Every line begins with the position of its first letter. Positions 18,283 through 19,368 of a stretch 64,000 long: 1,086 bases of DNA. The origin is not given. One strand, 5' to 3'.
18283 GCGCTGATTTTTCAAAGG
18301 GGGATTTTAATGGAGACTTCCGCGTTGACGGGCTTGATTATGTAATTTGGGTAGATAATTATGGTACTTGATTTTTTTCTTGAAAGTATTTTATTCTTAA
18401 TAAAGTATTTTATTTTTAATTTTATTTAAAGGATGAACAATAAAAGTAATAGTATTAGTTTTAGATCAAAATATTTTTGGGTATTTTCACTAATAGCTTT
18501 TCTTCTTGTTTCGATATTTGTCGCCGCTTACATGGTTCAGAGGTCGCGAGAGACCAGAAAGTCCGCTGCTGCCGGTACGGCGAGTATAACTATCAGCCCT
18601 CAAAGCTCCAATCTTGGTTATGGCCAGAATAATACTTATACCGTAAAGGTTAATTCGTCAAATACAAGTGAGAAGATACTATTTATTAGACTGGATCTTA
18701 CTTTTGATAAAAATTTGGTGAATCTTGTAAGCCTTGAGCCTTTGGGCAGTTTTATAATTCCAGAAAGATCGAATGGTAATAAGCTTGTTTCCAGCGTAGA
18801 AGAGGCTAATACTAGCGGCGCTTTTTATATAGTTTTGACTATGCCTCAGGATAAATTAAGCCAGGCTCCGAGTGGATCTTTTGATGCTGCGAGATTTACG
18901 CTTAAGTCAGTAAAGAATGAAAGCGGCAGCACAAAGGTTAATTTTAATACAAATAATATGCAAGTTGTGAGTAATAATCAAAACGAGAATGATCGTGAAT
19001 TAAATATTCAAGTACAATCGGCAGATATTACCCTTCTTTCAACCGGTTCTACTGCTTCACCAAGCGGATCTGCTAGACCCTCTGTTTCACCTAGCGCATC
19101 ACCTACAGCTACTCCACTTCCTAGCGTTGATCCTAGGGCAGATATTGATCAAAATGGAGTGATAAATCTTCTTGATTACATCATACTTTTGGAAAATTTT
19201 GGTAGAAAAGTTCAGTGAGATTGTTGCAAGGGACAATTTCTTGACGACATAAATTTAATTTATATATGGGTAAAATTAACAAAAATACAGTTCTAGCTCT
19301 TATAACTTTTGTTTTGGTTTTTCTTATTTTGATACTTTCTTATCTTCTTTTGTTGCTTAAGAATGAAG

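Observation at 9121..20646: Cellulosome-style cohesin-dockerin display system with non-cellulolytic cargo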

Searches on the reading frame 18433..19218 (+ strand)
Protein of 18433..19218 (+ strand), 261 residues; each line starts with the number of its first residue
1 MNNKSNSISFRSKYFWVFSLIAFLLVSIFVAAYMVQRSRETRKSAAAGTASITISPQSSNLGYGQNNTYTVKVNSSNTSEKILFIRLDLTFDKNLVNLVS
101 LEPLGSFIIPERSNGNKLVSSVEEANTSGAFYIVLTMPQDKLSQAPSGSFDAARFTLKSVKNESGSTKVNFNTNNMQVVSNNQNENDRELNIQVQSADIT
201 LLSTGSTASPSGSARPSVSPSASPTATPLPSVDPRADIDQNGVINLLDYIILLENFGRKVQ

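Call 3: search_protein_families(library=pfam, proteins=[window:18433-19218:+], max_evalue=1)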
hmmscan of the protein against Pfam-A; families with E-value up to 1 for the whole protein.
window:18433-19218:+ (261 aa): 7 families
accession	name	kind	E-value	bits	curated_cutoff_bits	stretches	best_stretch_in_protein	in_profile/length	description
PF09594.16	GT87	-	0.0045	17.2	25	1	16-70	26-80/237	Glycosyltransferase family 87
PF12679.13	ABC2_membrane_2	-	0.021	14.5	27.2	1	9-110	11-73/283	ABC-2 family transporter protein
PF03579.19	SHP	-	0.074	13.1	27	1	1-29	1-29/65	Small hydrophobic protein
PF18003.7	DUF3823_C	-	0.13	13.4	27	0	63-87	62-86/103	Domain of unknown function (DUF3823_C)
PF05648.19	PEX11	-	0.13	12.1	23.8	1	4-58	117-158/222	Peroxisomal biogenesis factor 11 (PEX11)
PF21963.2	TcdA1_RBD_2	-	0.19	12.4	27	1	139-191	25-77/86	TcdA1, receptor binding domain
PF05616.18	Neisseria_TspB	-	0.32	9.9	20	1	170-235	298-363/517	Neisseria meningitidis TspB protein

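Call 28: search_solved_structures(query=A2, max_evalue=10)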
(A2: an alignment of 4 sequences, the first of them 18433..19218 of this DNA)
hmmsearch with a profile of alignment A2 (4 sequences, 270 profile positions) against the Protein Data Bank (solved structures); distinct sequences matched with E-value up to 10: 8.
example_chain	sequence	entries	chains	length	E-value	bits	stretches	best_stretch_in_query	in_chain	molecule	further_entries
2y3n_B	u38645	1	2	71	9.4e-05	25.3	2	243-267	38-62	CELLULOSOMAL FAMILY-48 PROCESSIVE GLYCOSIDE HYDROLASE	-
8xa4_A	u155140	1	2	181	0.23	14.2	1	12-58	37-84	Protein OPG161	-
26wc_A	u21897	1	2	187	0.28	13.9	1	12-57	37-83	Protein OPG161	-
8x3a_A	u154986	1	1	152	0.48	13.2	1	210-264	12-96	Serine protease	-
8x39_A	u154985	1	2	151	0.48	13.2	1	210-264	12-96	Serine protease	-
1ohz_B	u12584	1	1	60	0.68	12.7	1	232-262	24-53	ENDO-1,4-BETA-XYLANASE Y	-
2ccl_B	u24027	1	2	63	0.79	12.4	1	233-262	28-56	ENDO-1,4-BETA-XYLANASE Y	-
3ul4_B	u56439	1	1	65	1.4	11.6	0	245-264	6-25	Cellulosome enzyme, dockerin type I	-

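Call 30: search_protein_families(library=ncbifam, proteins=[window:18433-19218:+], max_evalue=0.1)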
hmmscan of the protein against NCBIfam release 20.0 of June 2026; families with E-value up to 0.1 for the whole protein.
window:18433-19218:+ (261 aa): 1 family
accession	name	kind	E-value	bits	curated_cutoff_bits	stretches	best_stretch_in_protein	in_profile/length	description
NF041896.1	pecestase_PemA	equivalog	0.051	12.4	700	0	45-94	91-138/365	pectinesterase PemA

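Call 31: find_homologous_proteins(query=window:18433-19218:+, max_evalue=0.01)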
Query window:18433-19218:+ (261 aa): 6 proteins with E <= 0.01 among 1326 candidates.
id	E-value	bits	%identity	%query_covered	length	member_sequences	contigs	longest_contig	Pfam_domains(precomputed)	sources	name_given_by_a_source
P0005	3.6e-145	500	87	100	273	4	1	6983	-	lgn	-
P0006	4.9e-53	198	44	95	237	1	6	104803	-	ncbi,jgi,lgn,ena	-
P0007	8.1e-53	197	45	95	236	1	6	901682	-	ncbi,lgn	-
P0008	1.1e-34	138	33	96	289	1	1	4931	-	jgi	jgi:hypothetical protein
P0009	1.7e-11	62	35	38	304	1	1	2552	PF00404.25,PF00963.25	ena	-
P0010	2.8e-8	52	30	60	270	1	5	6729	-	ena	-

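Call 32: find_encoding_contigs(protein=P0007, flank=10000, max_places=2)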
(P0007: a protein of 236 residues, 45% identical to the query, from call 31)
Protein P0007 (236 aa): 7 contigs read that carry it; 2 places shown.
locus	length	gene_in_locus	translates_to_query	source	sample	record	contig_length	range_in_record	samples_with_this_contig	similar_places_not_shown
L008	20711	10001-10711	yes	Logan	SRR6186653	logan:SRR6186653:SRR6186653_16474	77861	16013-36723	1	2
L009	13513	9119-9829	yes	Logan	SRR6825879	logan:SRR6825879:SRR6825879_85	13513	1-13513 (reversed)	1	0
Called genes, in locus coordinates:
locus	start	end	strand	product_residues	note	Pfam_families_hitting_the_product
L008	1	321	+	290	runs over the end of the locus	PF02750:Synapsin_C (weak), PF08443:RimK, PF02222:ATP-grasp (faint), PF02955:GSH-S_ATP, PF07478:Dala_Dala_lig_C (faint)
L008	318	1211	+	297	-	PF02655:ATP-grasp_3 (weak), PF02955:GSH-S_ATP, PF08443:RimK, PF14397:ATPgrasp_ST (faint), PF07478:Dala_Dala_lig_C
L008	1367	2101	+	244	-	-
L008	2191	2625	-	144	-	PF16320:Ribosomal_L12_N, PF00542:Ribosomal_L12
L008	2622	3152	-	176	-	PF00466:Ribosomal_L10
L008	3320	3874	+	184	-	-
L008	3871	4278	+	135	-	-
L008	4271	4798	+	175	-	-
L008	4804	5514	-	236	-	PF00687:Ribosomal_L1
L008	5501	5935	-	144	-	PF03946:Ribosomal_L11_N, PF00298:Ribosomal_L11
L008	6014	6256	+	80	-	-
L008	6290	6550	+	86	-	-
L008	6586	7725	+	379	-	-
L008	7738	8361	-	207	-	PF02357:NusG, PF00467:KOW (weak)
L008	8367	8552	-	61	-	PF00584:SecE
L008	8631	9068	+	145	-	-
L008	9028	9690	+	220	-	PF01351:RNase_HII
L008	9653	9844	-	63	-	PF01165:Ribosomal_S21 (weak)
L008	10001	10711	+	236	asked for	-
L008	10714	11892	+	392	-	PF00963:Cohesin, PF00404:Dockerin_1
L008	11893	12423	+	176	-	PF00963:Cohesin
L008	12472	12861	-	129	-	PF04020:Phage_holin_4_2 (faint)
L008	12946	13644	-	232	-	-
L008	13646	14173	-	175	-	-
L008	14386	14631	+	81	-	-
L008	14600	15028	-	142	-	-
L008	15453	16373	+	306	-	PF09587:PGA_cap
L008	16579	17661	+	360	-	PF01436:NHL (faint)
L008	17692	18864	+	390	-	-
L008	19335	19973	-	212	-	PF02163:Peptidase_M50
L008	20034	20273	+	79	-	PF00830:Ribosomal_L28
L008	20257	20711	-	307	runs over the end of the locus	PF00551:Formyl_trans_N, PF02911:Formyl_trans_C (faint)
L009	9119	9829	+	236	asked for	-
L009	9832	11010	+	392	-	PF00963:Cohesin, PF00404:Dockerin_1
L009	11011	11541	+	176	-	PF00963:Cohesin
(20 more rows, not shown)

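Call 33: find_encoding_contigs(protein=P0006, flank=10000, max_places=2)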
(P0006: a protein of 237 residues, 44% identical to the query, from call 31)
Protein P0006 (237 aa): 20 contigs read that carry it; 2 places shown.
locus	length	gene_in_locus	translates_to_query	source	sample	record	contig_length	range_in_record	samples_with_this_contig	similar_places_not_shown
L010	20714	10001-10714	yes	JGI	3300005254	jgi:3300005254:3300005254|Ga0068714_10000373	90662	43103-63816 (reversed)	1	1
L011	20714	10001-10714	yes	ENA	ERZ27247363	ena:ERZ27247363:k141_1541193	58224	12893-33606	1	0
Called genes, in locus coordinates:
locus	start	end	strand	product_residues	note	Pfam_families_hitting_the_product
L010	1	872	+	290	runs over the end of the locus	PF07478:Dala_Dala_lig_C (weak), PF08443:RimK, PF02222:ATP-grasp (weak), PF02955:GSH-S_ATP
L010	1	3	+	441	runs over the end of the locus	PF14397:ATPgrasp_ST, PF02655:ATP-grasp_3 (faint), PF08443:RimK (faint), PF05618:RimB-like (faint)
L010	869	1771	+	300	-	PF14397:ATPgrasp_ST (faint), PF02222:ATP-grasp (weak), PF02655:ATP-grasp_3 (weak), PF02955:GSH-S_ATP, PF07478:Dala_Dala_lig_C, PF08443:RimK, PF14398:ATPgrasp_YheCD (faint)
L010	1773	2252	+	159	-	-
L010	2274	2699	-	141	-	PF16320:Ribosomal_L12_N, PF00542:Ribosomal_L12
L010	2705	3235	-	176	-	PF00466:Ribosomal_L10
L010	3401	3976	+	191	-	-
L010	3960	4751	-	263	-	-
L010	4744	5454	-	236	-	PF00687:Ribosomal_L1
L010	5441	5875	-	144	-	PF03946:Ribosomal_L11_N, PF00298:Ribosomal_L11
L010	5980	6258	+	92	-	-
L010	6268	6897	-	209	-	-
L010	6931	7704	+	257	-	-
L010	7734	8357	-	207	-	PF02357:NusG, PF00467:KOW (weak)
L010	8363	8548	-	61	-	PF00584:SecE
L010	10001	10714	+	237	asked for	-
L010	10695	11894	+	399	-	PF00963:Cohesin, PF00404:Dockerin_1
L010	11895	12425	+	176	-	PF00963:Cohesin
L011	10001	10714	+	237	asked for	-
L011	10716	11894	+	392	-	PF00963:Cohesin, PF00404:Dockerin_1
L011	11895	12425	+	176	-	PF00963:Cohesin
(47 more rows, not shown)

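Call 51: find_related_loci(query=A6, collection=metagenome_contigs, flank=10000)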
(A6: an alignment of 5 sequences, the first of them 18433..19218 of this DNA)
Query A6 (261 aa) in metagenome_contigs; peptide patterns used: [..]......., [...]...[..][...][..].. (x = any residue, [..] = any of these).
543 stretches matched a pattern; 5 encode a relative of the query (tblastn E <= 1e-3); 5 distinct loci.
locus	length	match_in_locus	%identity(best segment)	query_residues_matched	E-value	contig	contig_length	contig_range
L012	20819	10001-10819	88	1-261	3e-145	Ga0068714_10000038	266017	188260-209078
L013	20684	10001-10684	44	11-259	7e-61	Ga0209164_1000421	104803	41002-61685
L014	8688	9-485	46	80-259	5e-43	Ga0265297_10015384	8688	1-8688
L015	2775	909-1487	25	25-226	2e-9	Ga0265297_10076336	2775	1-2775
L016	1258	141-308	66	233-261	4e-8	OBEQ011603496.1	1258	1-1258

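Call 52: predict_structure(alignment_id=A5)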
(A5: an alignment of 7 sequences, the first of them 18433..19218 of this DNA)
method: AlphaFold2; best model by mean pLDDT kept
length: 261 residues; sequences in the alignment: 7
mean_pLDDT: 73.8   pTM: 0.60
mean pLDDT of the five models: 73.8, 73.8, 72.5, 72.4, 70.9
residues with pLDDT >= 90: 91; 70-90: 82; 50-70: 19; < 50: 69
segments of 3 or more residues with pLDDT < 50: 1-6, 39-44, 206-261
pLDDT, mean of each block of 10 residues (from residue 1): 46 72 85 62 61 95 92 89 93 95 91 79 95 90 88 96 90 88 72 93 59 40 38 36 42 39 31
secondary structure, 60 per line:
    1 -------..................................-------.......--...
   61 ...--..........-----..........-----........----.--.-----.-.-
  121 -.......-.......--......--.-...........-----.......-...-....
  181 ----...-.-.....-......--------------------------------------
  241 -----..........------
elements in order: H8-41 E49-55 E58-63 E66-75 E81-90 E96-103 H122-128 E130-136 H139-144 E149-159 E165-171 E177-180 E191-195 E197-202 H246-255

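Call 55: fold_search(model_id=the predicted structure, library=pdb)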
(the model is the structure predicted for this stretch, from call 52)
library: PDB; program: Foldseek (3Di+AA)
matches with E <= 10: 1999; with E <= 0.001: 91
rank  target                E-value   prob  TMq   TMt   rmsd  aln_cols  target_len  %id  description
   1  5lxv_A                5.8e-10  1.00  0.42  0.61   5.8       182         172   13  Crystal structure of Ruminococcus flavefaciens scaffoldin C cohesin in complex with a dockerin from an uncharacterized (released 2016-10-19)
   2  5lxv_C                6.1e-10  1.00  0.43  0.62   4.6       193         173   13  Crystal structure of Ruminococcus flavefaciens scaffoldin C cohesin in complex with a dockerin from an uncharacterized (released 2016-10-19)
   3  6kgf_C                8.1e-10  1.00  0.44  0.73   3.4       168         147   14  Crystal structure of CaDoc0917(R16D)-CaCohA2 complex at pH 8.2 (released 2020-07-08)
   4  4dh2_C                1.1e-09  1.00  0.47  0.75   3.0       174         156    9  Crystal structure of Coh-OlpC(Cthe_0452)-Doc435(Cthe_0435) complex: A novel type I Cohesin-Dockerin complex from Clost (released 2012-11-28)
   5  4dh2_A                2.0e-09  1.00  0.46  0.74   3.1       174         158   10  Crystal structure of Coh-OlpC(Cthe_0452)-Doc435(Cthe_0435) complex: A novel type I Cohesin-Dockerin complex from Clost (released 2012-11-28)
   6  6kgc_A                2.4e-09  1.00  0.43  0.73   3.6       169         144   15  Crystal structure of CaDoc0917(R49D)-CaCohA2 complex at pH 5.4 (released 2020-07-08)
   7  4ums                  2.7e-09  1.00  0.45  0.73   4.9       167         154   15  The crystal structure of the seventh ScaB type I cohesin from Pseudobacteroides cellulosolvens (released 2015-05-06)
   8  1g1k_A                6.2e-09  1.00  0.42  0.72   4.8       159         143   14  COHESIN MODULE FROM THE CELLULOSOME OF CLOSTRIDIUM CELLULOLYTICUM (released 2000-11-22)
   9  2vn5_A                6.2e-09  1.00  0.40  0.68   5.0       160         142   14  The Clostridium cellulolyticum dockerin displays a dual binding mode for its cohesin partner (released 2008-05-20)
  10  6kge_A                9.7e-09  1.00  0.45  0.79   4.0       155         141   17  Crystal structure of CaDoc0917(R16D)-CaCohA2 complex at pH 5.5 (released 2020-07-08)
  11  6kgd_A                1.1e-08  1.00  0.42  0.70   3.8       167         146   15  Crystal structure of CaDoc0917(R49D)-CaCohA2 complex at pH 8.0 (released 2020-07-08)
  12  2vn6_A                1.2e-08  1.00  0.40  0.66   4.8       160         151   14  The Clostridium cellulolyticum dockerin displays a dual binding mode for its cohesin partner (released 2008-05-13)
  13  6kgf_A                1.4e-08  1.00  0.44  0.76   3.1       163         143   14  Crystal structure of CaDoc0917(R16D)-CaCohA2 complex at pH 8.2 (released 2020-07-08)
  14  4uyp_C                1.5e-08  1.00  0.45  0.76   3.3       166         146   13  High resolution structure of the third cohesin ScaC in complex with the ScaB dockerin with a mutation in the N-termina (released 2015-04-15)
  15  2vn5_C                2.1e-08  1.00  0.41  0.67   4.8       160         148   14  The Clostridium cellulolyticum dockerin displays a dual binding mode for its cohesin partner (released 2008-05-20)
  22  2jh2_A                5.9e-08  1.00  0.37  0.65   4.2       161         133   12  X-ray crystal structure of a cohesin-like module from Clostridium perfringens (released 2007-11-06)
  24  2w1n                  1.0e-07  1.00  0.40  0.45   4.0       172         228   13  cohesin and fibronectin type-III double module construct from the Clostridium perfringens glycoside hydrolase GH84C (released 2009-02-03)
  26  2vo8                  1.4e-07  1.00  0.44  0.80   3.1       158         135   11  Cohesin module from Clostridium perfringens ATCC13124 family 33 glycoside hydrolase. (released 2008-09-02)
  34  2jh2_B                4.7e-07  1.00  0.36  0.62   4.7       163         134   13  X-ray crystal structure of a cohesin-like module from Clostridium perfringens (released 2007-11-06)
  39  2jh2_C                1.4e-06  1.00  0.37  0.67   4.3       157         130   13  X-ray crystal structure of a cohesin-like module from Clostridium perfringens (released 2007-11-06)
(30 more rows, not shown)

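Call 90: search_protein_families(library=pfam, proteins=[L008:10714-11892:+, L008:11893-12423:+, P0008, P0010], max_evalue=0.5)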
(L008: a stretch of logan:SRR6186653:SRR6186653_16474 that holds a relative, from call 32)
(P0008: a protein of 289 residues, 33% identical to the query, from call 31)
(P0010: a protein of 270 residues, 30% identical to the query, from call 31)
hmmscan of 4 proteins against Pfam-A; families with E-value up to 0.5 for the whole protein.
L008:10714-11892:+ (392 aa): 4 families
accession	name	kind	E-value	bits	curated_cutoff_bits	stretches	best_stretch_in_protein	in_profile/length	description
PF00963.24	Cohesin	-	3.2e-17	63.5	24.1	2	186-303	6-127/139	Cohesin domain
PF00404.24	Dockerin_1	-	1.3e-10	41.7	22.9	1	337-384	1-52/57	Dockerin type I domain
PF09394.16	Inhibitor_I42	-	7.4e-05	23.4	27.2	1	119-150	44-75/91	Chagasin family peptidase inhibitor I42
PF13517.12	FG-GAP_3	-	0.00095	20.2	26.9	1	321-349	32-60/61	FG-GAP-like repeat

L008:11893-12423:+ (176 aa): 1 family
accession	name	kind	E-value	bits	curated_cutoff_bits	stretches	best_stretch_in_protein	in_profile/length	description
PF00963.24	Cohesin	-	2.6e-10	41.1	24.1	1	46-145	9-108/139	Cohesin domain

P0008 (289 aa): 2 families
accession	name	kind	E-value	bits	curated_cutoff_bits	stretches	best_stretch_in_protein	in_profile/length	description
PF00404.24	Dockerin_1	-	0.01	16.5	22.9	1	257-281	28-52/57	Dockerin type I domain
PF06012.17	DUF908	-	0.2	11.5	34.7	1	164-258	113-204/358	Domain of Unknown Function (DUF908)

P0010 (270 aa): 0 families

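Call 110: search_protein_families(library=pfam, proteins=[L015:849-1664:+, L015:221-841:+], max_evalue=0.1)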
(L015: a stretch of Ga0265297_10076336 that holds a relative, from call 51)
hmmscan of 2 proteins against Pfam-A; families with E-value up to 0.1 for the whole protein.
L015:849-1664:+ (272 aa): 4 families
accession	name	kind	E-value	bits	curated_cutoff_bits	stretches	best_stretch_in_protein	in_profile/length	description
PF00963.24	Cohesin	-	1e-08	35.9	24.1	1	57-180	11-138/139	Cohesin domain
PF23274.1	DUF7077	-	0.0091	16.2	27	0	52-93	10-51/122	Domain of unknown function (DUF7077)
PF03707.21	MHYT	-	0.049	14.1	21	1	10-41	25-56/59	Bacterial signalling protein N terminal repeat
PF09394.16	Inhibitor_I42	-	0.05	14.3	27.2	0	127-157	45-75/91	Chagasin family peptidase inhibitor I42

L015:221-841:+ (207 aa): 2 families
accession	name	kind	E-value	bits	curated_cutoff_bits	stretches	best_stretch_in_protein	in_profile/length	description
PF00963.24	Cohesin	-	5.7e-07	30.3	24.1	1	103-177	31-109/139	Cohesin domain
PF11590.13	DNAPolymera_Pol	-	0.038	14.3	26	1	155-171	20-36/36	DNA polymerase catalytic subunit Pol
